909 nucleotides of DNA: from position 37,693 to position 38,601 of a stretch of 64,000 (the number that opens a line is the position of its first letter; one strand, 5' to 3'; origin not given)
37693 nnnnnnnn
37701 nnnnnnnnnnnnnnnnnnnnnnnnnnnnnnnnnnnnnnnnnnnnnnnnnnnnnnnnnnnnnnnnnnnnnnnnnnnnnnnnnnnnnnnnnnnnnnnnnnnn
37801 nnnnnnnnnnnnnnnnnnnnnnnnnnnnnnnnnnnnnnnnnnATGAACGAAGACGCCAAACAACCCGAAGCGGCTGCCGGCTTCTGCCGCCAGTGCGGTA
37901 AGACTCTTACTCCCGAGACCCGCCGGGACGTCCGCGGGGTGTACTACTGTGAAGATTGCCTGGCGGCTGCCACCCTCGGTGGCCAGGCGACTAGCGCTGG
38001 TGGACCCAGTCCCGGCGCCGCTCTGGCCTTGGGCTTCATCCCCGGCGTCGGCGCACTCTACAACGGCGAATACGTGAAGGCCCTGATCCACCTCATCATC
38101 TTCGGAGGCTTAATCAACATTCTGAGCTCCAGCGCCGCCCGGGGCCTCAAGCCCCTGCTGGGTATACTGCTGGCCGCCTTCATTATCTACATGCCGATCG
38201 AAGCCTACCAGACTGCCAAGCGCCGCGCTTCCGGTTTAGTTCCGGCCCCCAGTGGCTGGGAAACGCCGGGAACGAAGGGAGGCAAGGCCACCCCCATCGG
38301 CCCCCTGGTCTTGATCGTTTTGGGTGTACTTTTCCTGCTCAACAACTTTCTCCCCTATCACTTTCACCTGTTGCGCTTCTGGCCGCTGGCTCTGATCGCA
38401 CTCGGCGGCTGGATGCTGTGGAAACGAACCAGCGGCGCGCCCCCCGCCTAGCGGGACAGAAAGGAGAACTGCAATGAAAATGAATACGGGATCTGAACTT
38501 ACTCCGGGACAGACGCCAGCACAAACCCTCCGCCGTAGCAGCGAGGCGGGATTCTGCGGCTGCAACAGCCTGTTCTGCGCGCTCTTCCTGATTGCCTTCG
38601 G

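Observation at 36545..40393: Six-gene, translationally coupled ECF sigma / anti-sigma operon encoding four paralogous 'WP-hairpin' membrane proteins ending in a DUF4097 beta-helix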

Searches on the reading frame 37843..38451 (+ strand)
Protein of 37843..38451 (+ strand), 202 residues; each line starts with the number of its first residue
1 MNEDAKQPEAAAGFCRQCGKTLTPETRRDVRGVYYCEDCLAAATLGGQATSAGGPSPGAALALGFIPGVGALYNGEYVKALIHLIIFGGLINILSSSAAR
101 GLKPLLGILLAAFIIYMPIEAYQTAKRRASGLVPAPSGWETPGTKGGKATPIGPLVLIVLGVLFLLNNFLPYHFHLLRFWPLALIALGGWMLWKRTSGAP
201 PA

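Call 3: search_protein_families(library=pfam, proteins=[window:37843-38451:+], max_evalue=0.1)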
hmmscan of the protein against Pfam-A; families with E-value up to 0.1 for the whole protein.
window:37843-38451:+ (202 aa): 5 families
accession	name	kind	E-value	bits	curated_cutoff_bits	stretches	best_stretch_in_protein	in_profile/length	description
PF18917.5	LiaI-LiaF-like_TM1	-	2.3e-09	37.6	27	1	152-192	2-42/42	LiaI-LiaF-like transmembrane region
PF22570.1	LiaF-TM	-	3.3e-06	28.3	27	1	153-195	2-45/98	LiaF transmembrane domain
PF00320.33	GATA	-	0.0079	16.2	26.8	1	15-41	1-28/36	GATA zinc finger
PF10083.14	DUF2321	-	0.041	14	24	1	6-41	20-58/157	Uncharacterized protein conserved in bacteria (DUF2321)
PF16827.10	zf-HC3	-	0.078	13.7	25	0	4-39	16-56/67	zinc-finger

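Call 4: search_protein_families(library=ncbifam, proteins=[window:37843-38451:+], max_evalue=0.1)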
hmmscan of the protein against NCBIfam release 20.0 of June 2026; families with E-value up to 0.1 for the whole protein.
window:37843-38451:+ (202 aa): 1 family
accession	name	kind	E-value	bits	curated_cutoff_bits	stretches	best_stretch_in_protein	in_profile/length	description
NF008243.0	PRK11019.1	equivalog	0.012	16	96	1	10-43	34-67/88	DksA/TraR family C4-type zinc finger protein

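Call 28: find_homologous_proteins(query=window:37843-38451:+, max_evalue=0.00001)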
Query window:37843-38451:+ (202 aa): 1891 proteins with E <= 0.00001 among 3864 candidates; the best 120 are listed.
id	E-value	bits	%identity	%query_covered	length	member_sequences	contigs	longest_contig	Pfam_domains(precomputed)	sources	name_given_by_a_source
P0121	3.5e-125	434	96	100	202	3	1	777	PF22570.2,PF18917.6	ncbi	-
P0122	2.9e-111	389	84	100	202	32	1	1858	PF22570.2,PF18917.6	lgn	-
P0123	1.7e-108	380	82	100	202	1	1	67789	PF22570.2,PF18917.6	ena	-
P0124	3.2e-107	375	81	100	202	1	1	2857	PF22570.2,PF18917.6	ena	-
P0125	2.8e-106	372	81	100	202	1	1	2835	PF22570.2,PF18917.6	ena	-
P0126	3.1e-106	372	81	100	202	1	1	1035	PF22570.2,PF18917.6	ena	-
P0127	1.9e-105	370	80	100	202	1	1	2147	PF22570.2,PF18917.6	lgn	-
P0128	2.5e-105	369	80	100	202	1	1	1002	PF22570.2,PF18917.6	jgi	jgi:hypothetical protein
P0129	3.1e-105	369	80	100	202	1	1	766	PF22570.2,PF18917.6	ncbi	-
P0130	9.9e-105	367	80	100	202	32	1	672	PF22570.2,PF18917.6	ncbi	-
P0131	5.9e-79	283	69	94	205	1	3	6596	PF22570.2,PF18917.6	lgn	-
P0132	1.9e-78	281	68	97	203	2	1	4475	PF22570.2,PF18917.6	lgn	-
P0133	3.1e-77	277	66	96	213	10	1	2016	PF22570.2,PF18917.6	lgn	-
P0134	3.9e-77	277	68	92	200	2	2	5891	PF22570.2,PF18917.6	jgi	-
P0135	4.3e-77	277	68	97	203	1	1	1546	PF22570.2,PF18917.6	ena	-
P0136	1.9e-76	275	68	94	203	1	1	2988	PF22570.2,PF18917.6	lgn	-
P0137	3.7e-76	274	66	94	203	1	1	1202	PF22570.2,PF18917.6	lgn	-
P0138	3.7e-76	274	62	99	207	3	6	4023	PF22570.2,PF18917.6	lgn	-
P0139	6.6e-76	273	69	93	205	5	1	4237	PF22570.2,PF18917.6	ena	-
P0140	2.1e-75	271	63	97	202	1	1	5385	PF22570.2,PF18917.6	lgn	-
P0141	2.3e-75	271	64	96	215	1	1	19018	PF22570.2,PF18917.6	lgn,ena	-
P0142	2.9e-75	271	67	93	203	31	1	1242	PF22570.2,PF18917.6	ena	-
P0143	7.0e-75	270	64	96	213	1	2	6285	PF22570.2,PF18917.6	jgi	jgi:hypothetical protein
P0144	1.3e-74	269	61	96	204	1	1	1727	PF22570.2,PF18917.6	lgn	-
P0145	6.2e-74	267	64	97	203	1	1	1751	PF22570.2,PF18917.6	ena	-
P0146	8.6e-74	266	62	99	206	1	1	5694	PF22570.2,PF18917.6,PF00643.30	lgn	-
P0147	1.1e-73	266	64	99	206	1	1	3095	PF22570.2,PF18917.6,PF00643.30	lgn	-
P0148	1.4e-73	265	63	99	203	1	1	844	PF22570.2,PF18917.6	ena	-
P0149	3.4e-73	264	64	96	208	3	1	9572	PF22570.2,PF18917.6,PF00643.30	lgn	-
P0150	8.4e-73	263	63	96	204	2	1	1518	PF22570.2,PF18917.6,PF00643.30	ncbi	-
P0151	1.1e-72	262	62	95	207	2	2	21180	PF22570.2,PF18917.6,PF00643.30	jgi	jgi:hypothetical protein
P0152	2.4e-72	261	62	95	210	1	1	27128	PF22570.2,PF18917.6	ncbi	ncbi:MAG: LiaI-LiaF-like domain-containing protein [Terriglobia bacterium]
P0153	2.8e-72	261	64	93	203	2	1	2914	PF22570.2,PF18917.6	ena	-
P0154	4.6e-72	260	62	96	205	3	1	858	PF22570.2,PF18917.6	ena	-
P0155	7.7e-72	260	58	100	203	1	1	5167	PF22570.2,PF18917.6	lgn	-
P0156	1.7e-71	259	63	93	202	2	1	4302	PF22570.2,PF18917.6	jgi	jgi:TM2 domain-containing membrane protein YozV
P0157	2.7e-71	258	59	100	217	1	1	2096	PF22570.2,PF18917.6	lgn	-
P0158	7.9e-71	256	61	94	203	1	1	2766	PF22570.2,PF18917.6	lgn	-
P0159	1.2e-70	256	60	96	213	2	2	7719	PF22570.2,PF18917.6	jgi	jgi:hypothetical protein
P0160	2.3e-70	255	61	96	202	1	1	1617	PF22570.2,PF18917.6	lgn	-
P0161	2.6e-70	255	63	93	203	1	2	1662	PF22570.2,PF18917.6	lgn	-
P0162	4.1e-70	254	57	95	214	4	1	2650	PF22570.2,PF18917.6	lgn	-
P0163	1.3e-69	252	61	96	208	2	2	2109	PF22570.2,PF18917.6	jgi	-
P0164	3.7e-69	251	62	97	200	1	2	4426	PF22570.2,PF18917.6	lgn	-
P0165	5.1e-69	251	61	93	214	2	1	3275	PF22570.2,PF18917.6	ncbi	-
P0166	6.2e-69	250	60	97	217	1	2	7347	PF22570.2,PF18917.6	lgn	-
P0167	8.2e-69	250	57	96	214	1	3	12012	PF22570.2,PF18917.6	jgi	jgi:hypothetical protein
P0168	1.4e-68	249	60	96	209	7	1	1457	PF22570.2,PF18917.6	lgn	-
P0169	2.4e-68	248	59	98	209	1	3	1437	PF22570.2,PF18917.6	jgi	-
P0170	1.2e-67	246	54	98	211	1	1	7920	PF22570.2,PF18917.6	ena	-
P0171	1.3e-67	246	61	94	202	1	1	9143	PF22570.2,PF18917.6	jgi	jgi:hypothetical protein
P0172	2.5e-67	245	59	99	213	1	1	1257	PF22570.2,PF18917.6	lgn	-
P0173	4.2e-67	244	60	96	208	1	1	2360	PF22570.2,PF18917.6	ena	-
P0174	9.6e-67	243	60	95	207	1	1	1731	PF22570.2,PF18917.6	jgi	jgi:hypothetical protein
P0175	1.1e-66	243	62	96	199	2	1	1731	PF22570.2,PF18917.6,PF00643.30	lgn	-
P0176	2.6e-66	242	60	96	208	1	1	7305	PF22570.2,PF18917.6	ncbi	ncbi:MAG: B-box zinc finger protein [Candidatus Acidiferrales bacterium]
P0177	2.8e-66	242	57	97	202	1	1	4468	PF22570.2,PF18917.6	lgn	-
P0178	2.8e-66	242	58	96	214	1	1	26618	PF22570.2,PF18917.6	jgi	-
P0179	1.1e-65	240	53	100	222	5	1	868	PF22570.2,PF18917.6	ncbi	-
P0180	2.2e-65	239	59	97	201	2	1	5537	PF22570.2,PF18917.6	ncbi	ncbi:MAG: B-box zinc finger protein [Candidatus Acidiferrales bacterium]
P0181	3.7e-65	238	62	85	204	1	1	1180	PF22570.2,PF18917.6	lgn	-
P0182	5.2e-65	237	56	98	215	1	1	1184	PF18917.6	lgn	-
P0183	9.3e-65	237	59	99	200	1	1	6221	PF22570.2,PF18917.6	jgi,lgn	-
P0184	1.4e-64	236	59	96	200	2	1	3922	PF22570.2,PF18917.6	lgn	-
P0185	2.1e-64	235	60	96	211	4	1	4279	PF22570.2,PF18917.6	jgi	-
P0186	2.4e-64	235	58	97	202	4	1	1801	PF22570.2,PF18917.6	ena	-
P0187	4.5e-64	234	58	94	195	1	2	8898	PF22570.2,PF18917.6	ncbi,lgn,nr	ncbi:MAG: B-box zinc finger protein [Acidobacteria bacterium]|nr:B-box zinc finger protein [Acidobac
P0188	5.4e-64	234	62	91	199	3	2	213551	PF22570.2,PF18917.6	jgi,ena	-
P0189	9.1e-64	233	56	95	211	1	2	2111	PF22570.2,PF18917.6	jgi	jgi:hypothetical protein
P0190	9.3e-64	233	60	92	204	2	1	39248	PF22570.2,PF18917.6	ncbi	ncbi:MAG: LiaI-LiaF-like domain-containing protein [Terriglobia bacterium]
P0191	1.5e-63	233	57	96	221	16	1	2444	PF22570.2,PF18917.6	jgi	-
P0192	1.8e-63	232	57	99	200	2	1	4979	PF22570.2,PF18917.6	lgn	-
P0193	2.2e-63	232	57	98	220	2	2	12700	PF22570.2,PF18917.6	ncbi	-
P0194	1.0e-62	230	59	95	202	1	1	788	PF22570.2,PF18917.6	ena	-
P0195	5.5e-62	228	52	100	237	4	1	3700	PF22570.2,PF18917.6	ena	-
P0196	7.1e-62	227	56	97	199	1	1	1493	PF22570.2,PF18917.6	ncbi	-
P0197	9.1e-62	227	57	94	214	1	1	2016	PF22570.2,PF18917.6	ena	-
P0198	2.1e-61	226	57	99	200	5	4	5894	PF22570.2,PF18917.6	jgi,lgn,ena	-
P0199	4.9e-61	224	57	96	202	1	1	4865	PF22570.2,PF18917.6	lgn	-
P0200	5.4e-61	224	56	97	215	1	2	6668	PF22570.2,PF18917.6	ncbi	ncbi:MAG: LiaI-LiaF-like domain-containing protein [Candidatus Acidiferrales bacterium]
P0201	7.7e-61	224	58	94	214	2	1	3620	PF22570.2,PF18917.6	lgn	-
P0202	4.3e-60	221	54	97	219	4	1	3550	PF22570.2,PF18917.6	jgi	jgi:hypothetical protein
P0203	1.8e-59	219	60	87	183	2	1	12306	PF22570.2,PF18917.6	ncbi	ncbi:MAG: LiaI-LiaF-like domain-containing protein, partial [Terriglobia bacterium]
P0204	2.6e-59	219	52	98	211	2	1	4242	PF22570.2,PF18917.6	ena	-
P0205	1.3e-58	217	53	96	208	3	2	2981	PF22570.2,PF18917.6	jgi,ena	-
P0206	1.4e-58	216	59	92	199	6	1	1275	PF22570.2,PF18917.6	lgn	-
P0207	5.6e-58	214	58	95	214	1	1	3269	PF22570.2,PF18917.6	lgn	-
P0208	1.2e-57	213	57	93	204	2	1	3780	PF22570.2,PF18917.6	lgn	-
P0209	2.0e-57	213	54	96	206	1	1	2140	PF22570.2,PF18917.6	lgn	-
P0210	2.7e-57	212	54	95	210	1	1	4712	PF22570.2,PF18917.6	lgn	-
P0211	8.3e-57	211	52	97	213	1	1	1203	PF22570.2,PF18917.6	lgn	-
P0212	1.3e-56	210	52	100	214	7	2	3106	PF22570.2,PF18917.6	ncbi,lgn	ncbi:MAG: LiaI-LiaF-like domain-containing protein [Candidatus Acidiferrales bacterium]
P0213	5.8e-56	208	53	97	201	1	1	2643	PF22570.2,PF18917.6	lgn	-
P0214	6.0e-56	208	61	91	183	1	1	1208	PF22570.2,PF18917.6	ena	-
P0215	1.2e-52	197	53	96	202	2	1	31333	PF22570.2,PF18917.6,PF00643.30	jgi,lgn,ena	-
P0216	2.6e-52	196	54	93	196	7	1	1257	PF22570.2,PF18917.6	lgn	-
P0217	7.3e-52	194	50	98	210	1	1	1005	PF22570.2,PF18917.6,PF00643.30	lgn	-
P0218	8.9e-52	194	55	93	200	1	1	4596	PF22570.2,PF18917.6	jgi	jgi:hypothetical protein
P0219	1.3e-51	194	50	98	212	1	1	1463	PF22570.2,PF18917.6,PF00643.30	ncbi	-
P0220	7.3e-51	191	52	93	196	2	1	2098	PF22570.2,PF18917.6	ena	-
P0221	9.9e-51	191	51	94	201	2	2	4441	PF22570.2,PF18917.6,PF00643.30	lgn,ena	-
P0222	1.0e-50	191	51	100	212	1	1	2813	PF22570.2,PF18917.6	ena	-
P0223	1.1e-50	191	53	92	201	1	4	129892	PF22570.2,PF18917.6,PF00643.30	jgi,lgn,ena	jgi:hypothetical protein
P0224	1.5e-50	190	48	93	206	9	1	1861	PF22570.2,PF18917.6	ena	-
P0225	1.6e-50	190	53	92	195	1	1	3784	PF22570.2,PF18917.6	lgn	-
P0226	1.8e-50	190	54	97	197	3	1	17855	PF22570.2,PF18917.6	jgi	-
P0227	1.8e-50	190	50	96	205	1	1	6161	PF22570.2,PF18917.6,PF00643.30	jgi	jgi:Domain of unknown function (DUF5668)/B-box zinc finger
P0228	1.8e-50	190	54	92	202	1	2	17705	PF22570.2,PF18917.6,PF00643.30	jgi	jgi:hypothetical protein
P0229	3.0e-50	189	54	92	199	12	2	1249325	PF22570.2,PF18917.6,PF00643.30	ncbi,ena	-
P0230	3.3e-50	189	52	92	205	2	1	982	PF22570.2,PF18917.6,PF00643.30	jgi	jgi:Domain of unknown function (DUF5668)/B-box zinc finger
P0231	4.2e-50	189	52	95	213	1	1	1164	PF22570.2,PF18917.6,PF00643.30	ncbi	-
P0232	5.5e-50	188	54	95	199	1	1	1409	PF22570.2,PF18917.6,PF00643.30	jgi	jgi:TM2 domain-containing membrane protein YozV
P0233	5.7e-50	188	54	92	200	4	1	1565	PF22570.2,PF18917.6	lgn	-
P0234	5.7e-50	188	49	98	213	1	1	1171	PF22570.2,PF18917.6,PF00643.30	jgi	-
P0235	6.6e-50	188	53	96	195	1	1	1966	PF22570.2,PF18917.6,PF00643.30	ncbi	-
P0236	7.4e-50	188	54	92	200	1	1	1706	PF22570.2,PF18917.6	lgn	-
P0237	8.1e-50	188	53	96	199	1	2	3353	PF22570.2,PF18917.6,PF00643.30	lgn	-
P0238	8.2e-50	188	52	93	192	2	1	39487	PF22570.2,PF18917.6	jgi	jgi:LiaI-LiaF-like transmembrane region/B-box zinc finger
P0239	8.5e-50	188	51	97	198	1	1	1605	PF22570.2,PF18917.6,PF00643.30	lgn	-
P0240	8.8e-50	188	53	95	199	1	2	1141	PF22570.2,PF18917.6,PF00643.30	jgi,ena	-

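Call 29: find_encoding_contigs(protein=P0123, flank=6000, max_places=2)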
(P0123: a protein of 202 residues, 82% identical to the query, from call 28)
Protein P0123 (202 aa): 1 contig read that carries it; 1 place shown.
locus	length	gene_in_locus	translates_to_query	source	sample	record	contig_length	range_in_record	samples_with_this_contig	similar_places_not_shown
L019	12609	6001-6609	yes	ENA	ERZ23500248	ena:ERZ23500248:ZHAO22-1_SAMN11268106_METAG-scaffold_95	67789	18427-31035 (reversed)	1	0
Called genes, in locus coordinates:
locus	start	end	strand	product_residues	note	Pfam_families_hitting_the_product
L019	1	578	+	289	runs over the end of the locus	-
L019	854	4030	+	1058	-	PF00041:fn3 (faint), PF00561:Abhydrolase_1 (faint), PF02089:Palm_thioest (weak), PF07819:PGAP1, PF18911:PKD_4 (weak)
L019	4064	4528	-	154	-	PF22811:Zn_ribbon_NrdR, PF03477:ATP-cone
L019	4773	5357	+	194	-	PF07638:Sigma70_ECF (weak), PF04542:Sigma70_r2, PF08281:Sigma70_r4_2, PF04545:Sigma70_r4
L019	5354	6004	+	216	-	-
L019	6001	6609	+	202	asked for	PF18917:LiaI-LiaF-like_TM1, PF22570:LiaF-TM (weak)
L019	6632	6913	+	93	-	PF18917:LiaI-LiaF-like_TM1, PF22570:LiaF-TM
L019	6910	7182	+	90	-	PF18917:LiaI-LiaF-like_TM1, PF22570:LiaF-TM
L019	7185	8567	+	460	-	PF18917:LiaI-LiaF-like_TM1 (weak), PF22570:LiaF-TM (weak), PF13349:DUF4097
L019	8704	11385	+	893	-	PF07238:PilZ (weak), PF01442:Apolipoprotein (faint)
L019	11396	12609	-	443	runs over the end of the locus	PF00275:EPSP_synthase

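Call 52: search_protein_families(library=pfam, alignment_id=A2, max_evalue=0.01)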
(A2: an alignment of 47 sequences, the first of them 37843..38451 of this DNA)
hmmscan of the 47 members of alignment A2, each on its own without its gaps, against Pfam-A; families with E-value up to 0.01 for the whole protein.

A. member 1, window:37843-38451:+ (202 aa): 3 families
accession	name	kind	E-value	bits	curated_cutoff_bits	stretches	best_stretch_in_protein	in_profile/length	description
PF18917.5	LiaI-LiaF-like_TM1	-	2.3e-09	37.6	27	1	152-192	2-42/42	LiaI-LiaF-like transmembrane region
PF22570.1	LiaF-TM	-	3.3e-06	28.3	27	1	153-195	2-45/98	LiaF transmembrane domain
PF00320.33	GATA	-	0.0079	16.2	26.8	0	15-41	1-28/36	GATA zinc finger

B. families by the number of members that match (of 47 scanned): 11 families
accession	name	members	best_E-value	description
PF18917.5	LiaI-LiaF-like_TM1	47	7.2e-12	LiaI-LiaF-like transmembrane region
PF22570.1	LiaF-TM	47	2.7e-10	LiaF transmembrane domain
PF00643.29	zf-B_box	45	8.9e-07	B-box zinc finger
PF22586.1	ANCHR-like_BBOX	27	0.00029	ANCHR-like B-box zinc-binding domain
PF10083.14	DUF2321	24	3.8e-05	Uncharacterized protein conserved in bacteria (DUF2321)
PF18935.5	DUF5683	4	0.00054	Family of unknown function (DUF5683)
PF19474.4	DUF6011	1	0.0043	Family of unknown function (DUF6011)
PF24709.1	DUF7670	1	0.0049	Domain of unknown function (DUF7670)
PF05154.21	TM2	1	0.005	TM2 domain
PF01040.23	UbiA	1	0.0066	UbiA prenyltransferase family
PF00320.33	GATA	1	0.0079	GATA zinc finger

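Call 74: predict_structure(alignment_id=A2)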
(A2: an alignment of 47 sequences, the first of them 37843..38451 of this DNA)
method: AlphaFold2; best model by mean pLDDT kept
length: 202 residues; sequences in the alignment: 47
mean_pLDDT: 78.2   pTM: 0.55
mean pLDDT of the five models: 78.2, 77.0, 75.2, 75.2, 74.3
residues with pLDDT >= 90: 55; 70-90: 93; 50-70: 50; < 50: 4
segments of 3 or more residues with pLDDT < 50: 1-3
pLDDT, mean of each block of 10 residues (from residue 1): 51 80 85 89 68 78 91 86 89 91 93 92 90 74 54 67 71 68 78 70 59
secondary structure, 60 per line:
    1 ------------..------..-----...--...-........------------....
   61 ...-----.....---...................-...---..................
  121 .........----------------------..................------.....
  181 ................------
elements in order: E28-30 E33-35 H37-44 H57-63 H69-73 H77-95 H103-129 H152-169 H176-196

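Call 76: fold_search(model_id=the predicted structure, library=pdb)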
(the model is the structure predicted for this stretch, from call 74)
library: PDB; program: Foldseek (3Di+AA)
matches with E <= 10: 77; with E <= 0.001: 0
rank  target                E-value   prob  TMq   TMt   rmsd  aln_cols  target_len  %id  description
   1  1x4k_MODEL_1_A        5.5e-01  0.95  0.14  0.36   1.7        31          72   29  Solution structure of LIM domain in LIM-protein 3 (released 2005-11-14)
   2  2d8y_MODEL_1_A        5.5e-01  0.95  0.14  0.31   9.7        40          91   22  Solution structure of the LIM domain of Epithelial protein lost in neoplasm (released 2006-06-08)
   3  1iml_MODEL_1_A        7.3e-01  0.91  0.12  0.29   1.1        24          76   42  CYSTEINE RICH INTESTINAL PROTEIN, NMR, 48 STRUCTURES (released 1996-07-11)
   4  9a5x_A                8.7e-01  0.08  0.14  0.07  19.0       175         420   15  Integrative model of CLPX-CLPP by crosslinking MS and deep learning (released 2024-09-18)
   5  2o13_MODEL_1_A        9.2e-01  0.96  0.14  0.45   1.2        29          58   38  Solution structure of the C-terminal LIM domain of MLP/CRP3 (released 2007-12-11)
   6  2co8_MODEL_1_A        1.1e+00  0.77  0.14  0.32  10.9        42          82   24  Solution structures of the LIM domain of human NEDD9 interacting protein with calponin homology and LIM domain (released 2005-11-17)
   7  2o10_MODEL_1_A        1.1e+00  0.96  0.15  0.47   0.9        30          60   27  Solution structure of the N-terminal LIM domain of MLP/CRP3 (released 2007-12-11)
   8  1b8t_MODEL_1_A        1.2e+00  0.97  0.15  0.16   0.8        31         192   39  SOLUTION STRUCTURE OF THE CHICKEN CRP1 (released 1999-05-06)
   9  4hc7_A                1.2e+00  0.82  0.16  0.29   2.9        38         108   37  Crystal structure of the full DNA binding domain of GATA3-complex 2 (released 2012-12-05)
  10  9y6s_4L               1.3e+00  0.69  0.13  0.21   9.2        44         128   23  96-nm repeat of the Leishmania tarentolae doublet microtubule (released 2025-12-17)
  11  1x64_MODEL_1_A        1.5e+00  0.82  0.15  0.31   3.1        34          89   32  Solution structure of the LIM domain of alpha-actinin-2 associated LIM protein (released 2005-11-17)
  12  3f6q_B                1.5e+00  0.80  0.14  0.37   2.0        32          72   25  Crystal structure of integrin-linked kinase ankyrin repeat domain in complex with PINCH1 LIM1 domain (released 2008-12-02)
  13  2cu8_MODEL_1_A        1.7e+00  0.85  0.16  0.40   2.1        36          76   22  Solution structure of the LIM domain of human Cysteine-rich protein 2 (released 2005-11-25)
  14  2lzu_MODEL_1_A        1.9e+00  0.82  0.14  0.37   1.4        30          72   20  Solution structure of LIMD2 (released 2014-04-16)
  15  2d8z_MODEL_1_A        2.1e+00  0.84  0.16  0.42   1.9        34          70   24  Solution structure of the third LIM domain of Four and a half LIM domains protein 2 (FHL-2) (released 2006-06-08)
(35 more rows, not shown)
